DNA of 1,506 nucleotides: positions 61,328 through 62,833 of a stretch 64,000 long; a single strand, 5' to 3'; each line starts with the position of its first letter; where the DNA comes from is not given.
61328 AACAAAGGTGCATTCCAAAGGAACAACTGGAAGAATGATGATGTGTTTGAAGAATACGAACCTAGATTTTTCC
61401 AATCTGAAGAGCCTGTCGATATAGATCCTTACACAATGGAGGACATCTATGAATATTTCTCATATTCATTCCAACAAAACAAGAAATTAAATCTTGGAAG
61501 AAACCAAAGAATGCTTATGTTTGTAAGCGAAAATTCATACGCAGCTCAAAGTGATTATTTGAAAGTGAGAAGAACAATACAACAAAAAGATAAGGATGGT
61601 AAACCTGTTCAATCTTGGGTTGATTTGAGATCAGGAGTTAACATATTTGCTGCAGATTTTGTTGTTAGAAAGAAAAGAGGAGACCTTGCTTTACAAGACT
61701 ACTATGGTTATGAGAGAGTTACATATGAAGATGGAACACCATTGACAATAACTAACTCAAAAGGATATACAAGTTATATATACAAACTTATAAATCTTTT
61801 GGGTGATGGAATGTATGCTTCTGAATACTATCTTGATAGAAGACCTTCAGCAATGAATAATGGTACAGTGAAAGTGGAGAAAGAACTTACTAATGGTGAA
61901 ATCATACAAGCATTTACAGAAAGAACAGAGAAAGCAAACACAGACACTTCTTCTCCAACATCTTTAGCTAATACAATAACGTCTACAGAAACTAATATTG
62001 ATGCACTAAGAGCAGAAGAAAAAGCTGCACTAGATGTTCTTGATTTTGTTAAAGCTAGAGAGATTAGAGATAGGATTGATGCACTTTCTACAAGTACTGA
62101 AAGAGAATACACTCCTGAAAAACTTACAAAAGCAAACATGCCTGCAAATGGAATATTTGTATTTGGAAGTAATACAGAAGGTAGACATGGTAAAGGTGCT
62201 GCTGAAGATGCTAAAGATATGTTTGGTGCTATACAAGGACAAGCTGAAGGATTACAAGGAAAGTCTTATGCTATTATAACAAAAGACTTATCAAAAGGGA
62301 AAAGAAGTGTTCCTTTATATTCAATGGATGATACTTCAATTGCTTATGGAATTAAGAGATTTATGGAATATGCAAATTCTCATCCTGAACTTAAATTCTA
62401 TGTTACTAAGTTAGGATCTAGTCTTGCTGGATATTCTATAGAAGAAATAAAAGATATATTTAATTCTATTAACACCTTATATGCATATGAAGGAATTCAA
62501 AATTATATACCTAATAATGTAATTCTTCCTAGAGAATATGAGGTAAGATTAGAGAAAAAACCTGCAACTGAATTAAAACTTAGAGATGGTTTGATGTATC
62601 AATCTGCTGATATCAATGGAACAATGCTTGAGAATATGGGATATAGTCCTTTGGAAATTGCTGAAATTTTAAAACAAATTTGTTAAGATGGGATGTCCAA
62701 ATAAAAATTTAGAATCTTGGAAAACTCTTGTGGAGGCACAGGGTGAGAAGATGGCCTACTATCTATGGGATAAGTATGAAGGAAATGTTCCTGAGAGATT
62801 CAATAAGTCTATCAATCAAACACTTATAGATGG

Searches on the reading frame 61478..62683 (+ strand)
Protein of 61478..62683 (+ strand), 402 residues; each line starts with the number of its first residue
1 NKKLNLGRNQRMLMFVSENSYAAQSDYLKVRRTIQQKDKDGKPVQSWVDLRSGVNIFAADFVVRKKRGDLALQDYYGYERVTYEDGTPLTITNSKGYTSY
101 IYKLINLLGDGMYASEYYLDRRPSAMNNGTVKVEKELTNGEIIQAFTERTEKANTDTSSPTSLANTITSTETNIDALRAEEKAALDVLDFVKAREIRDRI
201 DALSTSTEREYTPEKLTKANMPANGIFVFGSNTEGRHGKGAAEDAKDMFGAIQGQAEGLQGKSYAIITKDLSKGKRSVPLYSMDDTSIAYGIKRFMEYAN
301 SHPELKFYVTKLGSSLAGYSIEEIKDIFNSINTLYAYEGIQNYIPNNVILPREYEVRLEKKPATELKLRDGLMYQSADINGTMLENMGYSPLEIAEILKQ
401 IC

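Call 4: search_protein_families(library=pfam, proteins=[window:61478-62683:+], max_evalue=1)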
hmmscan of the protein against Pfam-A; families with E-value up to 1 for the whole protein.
window:61478-62683:+ (402 aa): 4 families
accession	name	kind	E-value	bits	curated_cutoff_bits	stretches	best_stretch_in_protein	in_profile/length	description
PF25588.1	DUF7934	-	6.7e-05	22.8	30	1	143-220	148-225/333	Family of unknown function (DUF7934)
PF02151.25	UVR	-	0.00038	20.5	21.5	1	173-204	3-34/36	UvrB/uvrC motif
PF02735.22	Ku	-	0.16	12.3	25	1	155-198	51-95/190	Ku70/Ku80 beta-barrel domain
PF08587.17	UBA_2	-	0.17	12.4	23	0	309-331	6-27/45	Ubiquitin associated domain (UBA)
